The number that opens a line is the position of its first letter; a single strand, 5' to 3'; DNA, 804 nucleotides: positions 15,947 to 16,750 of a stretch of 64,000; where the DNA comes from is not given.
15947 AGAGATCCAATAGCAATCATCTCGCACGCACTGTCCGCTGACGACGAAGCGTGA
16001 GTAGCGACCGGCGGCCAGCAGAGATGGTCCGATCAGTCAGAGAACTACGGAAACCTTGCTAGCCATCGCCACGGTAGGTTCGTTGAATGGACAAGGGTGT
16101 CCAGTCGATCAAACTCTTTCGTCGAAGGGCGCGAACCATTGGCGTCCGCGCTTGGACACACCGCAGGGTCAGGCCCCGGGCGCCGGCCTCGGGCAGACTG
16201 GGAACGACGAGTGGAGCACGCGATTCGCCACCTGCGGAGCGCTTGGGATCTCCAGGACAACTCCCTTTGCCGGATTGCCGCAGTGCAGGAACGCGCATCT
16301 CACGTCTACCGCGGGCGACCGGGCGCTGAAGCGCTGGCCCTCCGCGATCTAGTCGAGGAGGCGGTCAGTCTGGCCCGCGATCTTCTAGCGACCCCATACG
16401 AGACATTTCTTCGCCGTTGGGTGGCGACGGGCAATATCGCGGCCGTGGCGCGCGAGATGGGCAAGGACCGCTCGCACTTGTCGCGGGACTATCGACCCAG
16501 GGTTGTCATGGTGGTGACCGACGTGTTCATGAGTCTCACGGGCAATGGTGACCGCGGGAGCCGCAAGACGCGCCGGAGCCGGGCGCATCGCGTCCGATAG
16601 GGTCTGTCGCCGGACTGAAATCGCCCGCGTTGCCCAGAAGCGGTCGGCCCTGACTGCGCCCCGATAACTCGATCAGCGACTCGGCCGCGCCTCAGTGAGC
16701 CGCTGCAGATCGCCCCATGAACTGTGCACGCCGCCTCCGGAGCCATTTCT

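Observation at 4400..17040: Three copies of a ~180-nt structured, tRNA-like repeat delimit two accessory islets; two copies belong to a ~1 kb duplicated unit with an HTH ORF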

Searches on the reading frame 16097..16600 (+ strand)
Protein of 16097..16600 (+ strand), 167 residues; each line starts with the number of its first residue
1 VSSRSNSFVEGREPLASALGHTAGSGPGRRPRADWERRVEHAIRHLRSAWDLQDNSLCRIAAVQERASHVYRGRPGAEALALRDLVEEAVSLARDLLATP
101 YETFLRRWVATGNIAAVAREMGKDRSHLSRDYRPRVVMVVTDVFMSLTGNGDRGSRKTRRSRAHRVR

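Call 13: search_protein_families(library=pfam, proteins=[window:16097-16600:+], max_evalue=0.01)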
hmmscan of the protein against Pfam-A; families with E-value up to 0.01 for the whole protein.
window:16097-16600:+ (167 aa): 0 families

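Call 19: find_homologous_proteins(query=window:16097-16600:+)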
Query window:16097-16600:+ (167 aa): 54 proteins with E <= 0.001 among 483 candidates.
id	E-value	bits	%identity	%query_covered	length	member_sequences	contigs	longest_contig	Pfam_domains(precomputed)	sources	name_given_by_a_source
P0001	4.3e-90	318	90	100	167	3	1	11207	-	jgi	-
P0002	1.2e-85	303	86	100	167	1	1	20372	-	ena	-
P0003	2.5e-82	292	83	91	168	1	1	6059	-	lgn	-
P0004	1.8e-80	286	82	100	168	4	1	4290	-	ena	-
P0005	3.1e-75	269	86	89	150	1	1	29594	-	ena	-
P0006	1.3e-74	267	88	77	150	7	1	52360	-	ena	-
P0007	7.8e-73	262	79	91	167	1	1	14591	-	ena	-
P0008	1.4e-72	261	79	93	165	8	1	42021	-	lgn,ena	-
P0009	7.9e-72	258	75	100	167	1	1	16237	-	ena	-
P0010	2.7e-71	257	86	84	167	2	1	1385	-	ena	-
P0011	2.0e-69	251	81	86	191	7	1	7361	-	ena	-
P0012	3.1e-69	250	81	88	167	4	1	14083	-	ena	-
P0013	4.3e-68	246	93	68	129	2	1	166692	-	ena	-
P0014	1.5e-67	245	83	84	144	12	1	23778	-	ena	-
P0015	2.8e-67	244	75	92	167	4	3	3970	-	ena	-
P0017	7.4e-66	239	81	85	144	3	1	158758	-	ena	-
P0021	4.8e-62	227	85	77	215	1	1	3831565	-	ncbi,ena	-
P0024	4.7e-59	217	99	63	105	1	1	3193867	-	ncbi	-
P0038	7.8e-48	180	72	75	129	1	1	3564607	-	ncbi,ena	-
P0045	6.4e-40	155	61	72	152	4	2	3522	-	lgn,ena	-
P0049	3.3e-31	126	70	54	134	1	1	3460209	-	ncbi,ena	-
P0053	6.4e-8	51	55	37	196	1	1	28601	-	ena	-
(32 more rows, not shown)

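Call 20: find_encoding_contigs(protein=P0024, flank=10000, max_places=4)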
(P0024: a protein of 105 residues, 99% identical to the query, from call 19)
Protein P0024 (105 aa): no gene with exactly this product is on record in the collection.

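Call 21: find_encoding_contigs(protein=P0021, flank=10000, max_places=4)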
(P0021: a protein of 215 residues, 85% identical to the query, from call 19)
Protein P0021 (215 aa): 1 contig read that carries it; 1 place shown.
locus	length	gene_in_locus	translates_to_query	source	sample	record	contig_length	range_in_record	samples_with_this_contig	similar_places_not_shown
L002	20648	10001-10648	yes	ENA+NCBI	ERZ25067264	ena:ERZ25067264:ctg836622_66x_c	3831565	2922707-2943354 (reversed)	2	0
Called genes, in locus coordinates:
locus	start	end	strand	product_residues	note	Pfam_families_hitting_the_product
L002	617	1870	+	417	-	PF02518:HATPase_c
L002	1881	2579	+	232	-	PF00072:Response_reg, PF08281:Sigma70_r4_2 (weak), PF00196:GerE (weak)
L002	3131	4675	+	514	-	PF00732:GMC_oxred_N, PF05199:GMC_oxred_C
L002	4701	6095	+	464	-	PF00884:Sulfatase, PF01663:Phosphodiest (faint), PF16347:SGSH_C (weak)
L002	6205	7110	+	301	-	PF05721:PhyH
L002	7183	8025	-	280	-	PF01261:AP_endonuc_2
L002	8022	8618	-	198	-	PF01965:DJ-1_PfpI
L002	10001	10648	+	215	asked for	-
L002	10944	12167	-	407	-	PF05721:PhyH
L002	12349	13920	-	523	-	-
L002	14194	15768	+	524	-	-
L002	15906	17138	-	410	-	PF05721:PhyH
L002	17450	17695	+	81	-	-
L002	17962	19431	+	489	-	-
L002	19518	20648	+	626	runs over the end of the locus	PF01557:FAA_hydrolase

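Call 24: find_encoding_contigs(protein=P0049, flank=6000, max_places=3)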
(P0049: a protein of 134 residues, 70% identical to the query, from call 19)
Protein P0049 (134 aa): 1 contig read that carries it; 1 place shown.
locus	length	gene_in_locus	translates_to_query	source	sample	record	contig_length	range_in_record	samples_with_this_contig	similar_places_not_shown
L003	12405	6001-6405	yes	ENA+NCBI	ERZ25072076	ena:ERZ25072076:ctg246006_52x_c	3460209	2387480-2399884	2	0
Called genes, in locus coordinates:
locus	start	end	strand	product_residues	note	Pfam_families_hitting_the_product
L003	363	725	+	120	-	-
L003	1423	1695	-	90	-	PF13749:HATPase_c_4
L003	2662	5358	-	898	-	PF02811:PHP (faint), PF02463:SMC_N (weak), PF13476:AAA_23, PF13304:AAA_21 (weak)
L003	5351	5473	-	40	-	-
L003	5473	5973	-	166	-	PF12728:HTH_17 (weak)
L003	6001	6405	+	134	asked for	-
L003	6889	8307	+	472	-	PF00005:ABC_tran, PF13304:AAA_21 (faint)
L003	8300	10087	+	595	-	PF00005:ABC_tran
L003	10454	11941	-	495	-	PF00069:Pkinase, PF07714:PK_Tyr_Ser-Thr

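Call 25: find_encoding_contigs(protein=P0038, flank=6000, max_places=3)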
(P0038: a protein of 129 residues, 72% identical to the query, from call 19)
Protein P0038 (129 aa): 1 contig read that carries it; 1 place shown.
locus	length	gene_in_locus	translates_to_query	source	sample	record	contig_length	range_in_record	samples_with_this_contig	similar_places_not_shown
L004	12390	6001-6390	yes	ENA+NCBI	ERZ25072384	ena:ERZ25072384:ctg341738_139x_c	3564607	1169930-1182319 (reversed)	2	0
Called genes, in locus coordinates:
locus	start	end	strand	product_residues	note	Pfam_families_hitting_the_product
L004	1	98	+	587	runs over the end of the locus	PF13522:GATase_6, PF13537:GATase_7, PF00733:Asn_synthase, PF02540:NAD_synthase (weak), PF06508:QueC (weak)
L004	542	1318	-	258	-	PF00106:adh_short, PF08659:KR, PF13561:adh_short_C2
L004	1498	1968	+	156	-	PF08534:Redoxin, PF00578:AhpC-TSA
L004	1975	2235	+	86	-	-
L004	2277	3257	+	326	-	PF02899:Phage_int_SAM_1, PF13495:Phage_int_SAM_4, PF00589:Phage_integrase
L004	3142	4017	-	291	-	-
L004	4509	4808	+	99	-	-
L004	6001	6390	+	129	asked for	-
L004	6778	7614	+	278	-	PF00589:Phage_integrase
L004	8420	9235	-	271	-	-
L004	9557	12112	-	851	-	PF01590:GAF, PF13185:GAF_2, PF00512:HisKA, PF02518:HATPase_c, PF00072:Response_reg, PF00486:Trans_reg_C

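Call 26: find_encoding_contigs(protein=P0053, flank=6000, max_places=3)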
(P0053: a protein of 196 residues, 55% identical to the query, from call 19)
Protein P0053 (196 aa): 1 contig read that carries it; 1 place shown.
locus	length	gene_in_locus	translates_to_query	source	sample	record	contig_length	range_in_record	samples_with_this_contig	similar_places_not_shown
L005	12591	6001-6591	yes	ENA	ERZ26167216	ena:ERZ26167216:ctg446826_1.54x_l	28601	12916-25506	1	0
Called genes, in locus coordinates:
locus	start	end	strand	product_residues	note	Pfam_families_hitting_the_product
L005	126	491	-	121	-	-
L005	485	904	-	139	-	PF13814:Replic_Relax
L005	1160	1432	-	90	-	-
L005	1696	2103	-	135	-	-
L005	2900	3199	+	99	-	-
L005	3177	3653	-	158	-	-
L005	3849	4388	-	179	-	PF00589:Phage_integrase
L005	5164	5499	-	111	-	PF01609:DDE_Tnp_1, PF13586:DDE_Tnp_1_2 (weak)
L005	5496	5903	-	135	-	PF13340:DUF4096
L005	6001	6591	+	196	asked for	-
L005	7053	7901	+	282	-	-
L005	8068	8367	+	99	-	-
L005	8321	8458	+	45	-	-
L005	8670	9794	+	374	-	-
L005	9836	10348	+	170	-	-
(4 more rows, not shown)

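Call 41: find_encoding_contigs(protein=P0013, flank=10000, max_places=4)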
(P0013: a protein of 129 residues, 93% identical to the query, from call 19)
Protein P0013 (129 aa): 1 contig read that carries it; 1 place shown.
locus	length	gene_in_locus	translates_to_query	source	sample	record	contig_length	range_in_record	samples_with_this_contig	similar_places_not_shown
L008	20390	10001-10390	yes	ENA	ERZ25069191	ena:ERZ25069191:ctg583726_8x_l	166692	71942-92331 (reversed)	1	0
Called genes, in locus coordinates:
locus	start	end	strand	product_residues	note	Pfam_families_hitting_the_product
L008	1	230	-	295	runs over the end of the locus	-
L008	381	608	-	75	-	-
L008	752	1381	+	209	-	PF13814:Replic_Relax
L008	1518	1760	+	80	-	PF01381:HTH_3, PF13443:HTH_26 (weak), PF13560:HTH_31 (weak)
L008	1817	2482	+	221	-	PF06114:Peptidase_M78 (weak)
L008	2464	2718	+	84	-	PF13031:DUF3892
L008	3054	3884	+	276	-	PF18144:SMODS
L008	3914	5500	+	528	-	PF00899:ThiF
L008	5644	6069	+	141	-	-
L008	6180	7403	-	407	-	PF13676:TIR_2 (faint), PF18145:SAVED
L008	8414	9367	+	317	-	PF05598:DUF772, PF01609:DDE_Tnp_1, PF13612:DDE_Tnp_1_3 (weak)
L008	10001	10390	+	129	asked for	-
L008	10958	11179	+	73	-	-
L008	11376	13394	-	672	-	-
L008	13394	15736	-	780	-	-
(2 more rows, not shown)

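Call 42: find_encoding_contigs(protein=P0006, flank=10000, max_places=4)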
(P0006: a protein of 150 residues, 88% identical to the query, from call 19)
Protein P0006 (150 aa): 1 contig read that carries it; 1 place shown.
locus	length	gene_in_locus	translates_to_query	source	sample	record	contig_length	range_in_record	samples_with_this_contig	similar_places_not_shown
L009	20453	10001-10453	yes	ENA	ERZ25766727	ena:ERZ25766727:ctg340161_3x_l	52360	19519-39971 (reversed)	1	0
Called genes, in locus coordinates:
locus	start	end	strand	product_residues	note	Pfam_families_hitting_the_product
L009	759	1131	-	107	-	PF01850:PIN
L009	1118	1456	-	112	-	PF02604:PhdYeFM_antitox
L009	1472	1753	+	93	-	-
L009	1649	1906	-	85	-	-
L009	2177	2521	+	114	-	PF13551:HTH_29, PF13518:HTH_28, PF13565:HTH_32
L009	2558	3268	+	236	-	PF00665:rve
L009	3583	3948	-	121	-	-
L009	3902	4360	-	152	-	PF13814:Replic_Relax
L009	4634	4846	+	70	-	-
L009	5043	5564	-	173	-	-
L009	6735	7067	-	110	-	-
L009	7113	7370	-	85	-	-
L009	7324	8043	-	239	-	PF00589:Phage_integrase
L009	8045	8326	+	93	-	PF01934:HepT-like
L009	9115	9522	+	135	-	PF13340:DUF4096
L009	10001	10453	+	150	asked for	-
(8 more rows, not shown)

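Call 43: find_encoding_contigs(protein=P0017, flank=10000, max_places=4)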
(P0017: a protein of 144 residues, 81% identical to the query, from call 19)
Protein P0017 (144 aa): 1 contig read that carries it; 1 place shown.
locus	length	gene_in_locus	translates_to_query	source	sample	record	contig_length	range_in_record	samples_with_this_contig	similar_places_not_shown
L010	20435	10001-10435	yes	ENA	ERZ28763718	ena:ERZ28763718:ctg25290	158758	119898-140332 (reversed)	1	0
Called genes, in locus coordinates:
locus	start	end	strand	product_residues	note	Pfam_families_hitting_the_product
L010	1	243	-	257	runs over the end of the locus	-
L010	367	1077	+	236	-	-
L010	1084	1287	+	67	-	-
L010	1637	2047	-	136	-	PF05168:HEPN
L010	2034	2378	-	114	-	PF01909:NTP_transf_2, PF18765:Polbeta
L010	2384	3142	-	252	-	PF00176:SNF2-rel_dom, PF04851:ResIII (weak)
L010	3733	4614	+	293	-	PF13814:Replic_Relax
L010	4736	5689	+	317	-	PF05598:DUF772, PF01609:DDE_Tnp_1, PF13612:DDE_Tnp_1_3 (weak)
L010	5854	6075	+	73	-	-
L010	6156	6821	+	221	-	-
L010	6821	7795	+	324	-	PF13814:Replic_Relax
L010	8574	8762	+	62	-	-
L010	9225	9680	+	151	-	PF08843:AbiEii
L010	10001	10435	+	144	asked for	-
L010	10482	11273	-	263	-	PF07510:GmrSD_C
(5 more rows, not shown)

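Call 54: search_protein_families(library=phrogs, proteins=[P0013, P0045], max_evalue=1)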
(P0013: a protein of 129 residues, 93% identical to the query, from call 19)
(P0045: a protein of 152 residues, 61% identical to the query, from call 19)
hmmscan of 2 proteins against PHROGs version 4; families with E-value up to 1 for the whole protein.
P0013 (129 aa): 1 family
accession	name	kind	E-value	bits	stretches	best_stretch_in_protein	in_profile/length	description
phrog_725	-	transcription regulation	0.29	12.1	1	50-92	7-44/101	CII-like regulator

P0045 (152 aa): 0 families

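Call 55: search_protein_families(library=ncbifam, proteins=[P0013, P0045], max_evalue=1)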
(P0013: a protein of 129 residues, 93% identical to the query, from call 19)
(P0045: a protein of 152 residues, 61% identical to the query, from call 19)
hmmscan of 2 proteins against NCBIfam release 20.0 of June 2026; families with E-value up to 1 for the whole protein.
P0013 (129 aa): 0 families

P0045 (152 aa): 0 families

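Call 61: predict_structure(alignment_id=A4)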
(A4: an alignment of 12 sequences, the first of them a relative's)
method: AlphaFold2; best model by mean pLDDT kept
length: 129 residues; sequences in the alignment: 12
mean_pLDDT: 66.5   pTM: 0.62
mean pLDDT of the five models: 66.5, 64.4, 59.6, 56.2, 55.6
residues with pLDDT >= 90: 16; 70-90: 49; 50-70: 24; < 50: 40
segments of 3 or more residues with pLDDT < 50: 1-23, 113-129
pLDDT, mean of each block of 10 residues (from residue 1): 38 41 54 62 70 86 89 82 90 83 76 48 42
secondary structure, 60 per line:
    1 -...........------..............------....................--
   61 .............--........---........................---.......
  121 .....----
elements in order: H2-12 H19-32 H39-58 H61-73 H76-83 H87-110 H114-125

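Call 66: fold_search(model_id=the predicted structure, library=pdb)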
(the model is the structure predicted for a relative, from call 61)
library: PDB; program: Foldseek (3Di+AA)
matches with E <= 10: 86; with E <= 0.001: 0
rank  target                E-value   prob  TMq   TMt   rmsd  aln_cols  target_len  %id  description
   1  6dxo_A                9.4e-01  0.66  0.38  0.36   9.1        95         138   22  1.8 A structure of RsbN-BldN complex. (released 2018-07-11)
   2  6dv9_F                1.5e+00  0.66  0.42  0.33   7.4        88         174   17  Crystal structure of Mycobacterium tuberculosis transcription initiation complex(ECF sigma factor L) containing 5nt RN (released 2019-02-20)
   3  3hug_E                1.9e+00  0.75  0.39  0.63   3.2        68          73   16  Crystal structure of Mycobacterium tuberculosis anti-sigma factor RslA in complex with -35 promoter binding domain of  (released 2010-03-02)
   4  1s7o_A                2.1e+00  0.66  0.40  0.47   6.0        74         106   19  Crystal structure of putative DNA binding protein SP_1288 from Streptococcus pygenes (released 2004-06-29)
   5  3hug_K                2.2e+00  0.69  0.38  0.63   3.0        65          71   15  Crystal structure of Mycobacterium tuberculosis anti-sigma factor RslA in complex with -35 promoter binding domain of  (released 2010-03-02)
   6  8gxm_A                2.3e+00  0.11  0.26  0.28  12.3       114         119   14  HUMAN SUGP1 433-586 (released 2022-12-14)
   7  3hug_C                2.6e+00  0.51  0.40  0.60   4.0        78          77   17  Crystal structure of Mycobacterium tuberculosis anti-sigma factor RslA in complex with -35 promoter binding domain of  (released 2010-03-02)
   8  3hug_A                3.1e+00  0.41  0.39  0.57   4.2        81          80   16  Crystal structure of Mycobacterium tuberculosis anti-sigma factor RslA in complex with -35 promoter binding domain of  (released 2010-03-02)
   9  7p5x_AF               3.1e+00  0.38  0.42  0.20   4.2        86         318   12  Mycobacterial RNAP with transcriptional activator PafBC (released 2021-12-22)
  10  9n9q_C                3.1e+00  0.30  0.41  0.23   9.6       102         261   13  Cryo-EM structure of the RNA-guided transcription complex (released 2025-12-24)
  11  1rp3_C                3.2e+00  0.47  0.50  0.31   5.2       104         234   10  Cocrystal structure of the flagellar sigma/anti-sigma complex, Sigma-28/FlgM (released 2004-04-06)
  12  6ono_B                3.2e+00  0.33  0.33  0.53   3.2        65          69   14  Complex structure of WhiB1 and region 4 of SigA in C2221 space group (released 2019-11-27)
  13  3hug_G                3.4e+00  0.41  0.39  0.61   3.9        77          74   17  Crystal structure of Mycobacterium tuberculosis anti-sigma factor RslA in complex with -35 promoter binding domain of  (released 2010-03-02)
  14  4g7h_F                3.6e+00  0.30  0.37  0.16   4.3        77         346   19  Crystal structure of Thermus thermophilus transcription initiation complex (released 2012-10-31)
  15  6hu4_C                3.6e+00  0.13  0.26  0.23   8.3        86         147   24  F97L Hepatitis B core protein capsid (released 2018-12-26)
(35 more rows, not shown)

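Call 76: find_related_loci(query=A4, collection=metagenome_contigs, flank=6000)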
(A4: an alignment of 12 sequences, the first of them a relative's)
Query A4 (129 aa) in metagenome_contigs; peptide patterns used: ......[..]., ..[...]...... (x = any residue, [..] = any of these).
600 stretches matched a pattern, but none encodes a relative of the query by tblastn (E <= 1e-3).

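Call 83: search_protein_families(library=pfam, proteins=[L004:6778-7614:+, L004:2277-3257:+], max_evalue=0.1)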
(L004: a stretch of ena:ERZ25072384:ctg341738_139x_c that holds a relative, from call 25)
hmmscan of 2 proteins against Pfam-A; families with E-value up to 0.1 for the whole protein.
L004:6778-7614:+ (278 aa): 1 family
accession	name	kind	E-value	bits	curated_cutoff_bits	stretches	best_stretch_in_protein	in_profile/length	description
PF00589.27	Phage_integrase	-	1e-32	113.7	27.1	1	74-239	7-169/172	Phage integrase family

L004:2277-3257:+ (326 aa): 4 families
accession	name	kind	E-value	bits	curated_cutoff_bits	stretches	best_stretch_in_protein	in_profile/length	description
PF00589.27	Phage_integrase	-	2.7e-33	115.6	27.1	1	142-309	2-170/172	Phage integrase family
PF02899.23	Phage_int_SAM_1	-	2e-09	38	22.3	1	41-120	4-83/83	Phage integrase, N-terminal SAM-like domain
PF13495.12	Phage_int_SAM_4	-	9.4e-09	36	27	1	40-118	4-80/85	Phage integrase, N-terminal SAM-like domain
PF13102.12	Phage_int_SAM_5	-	0.043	14.6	22.3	1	48-126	15-92/98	Phage integrase SAM-like domain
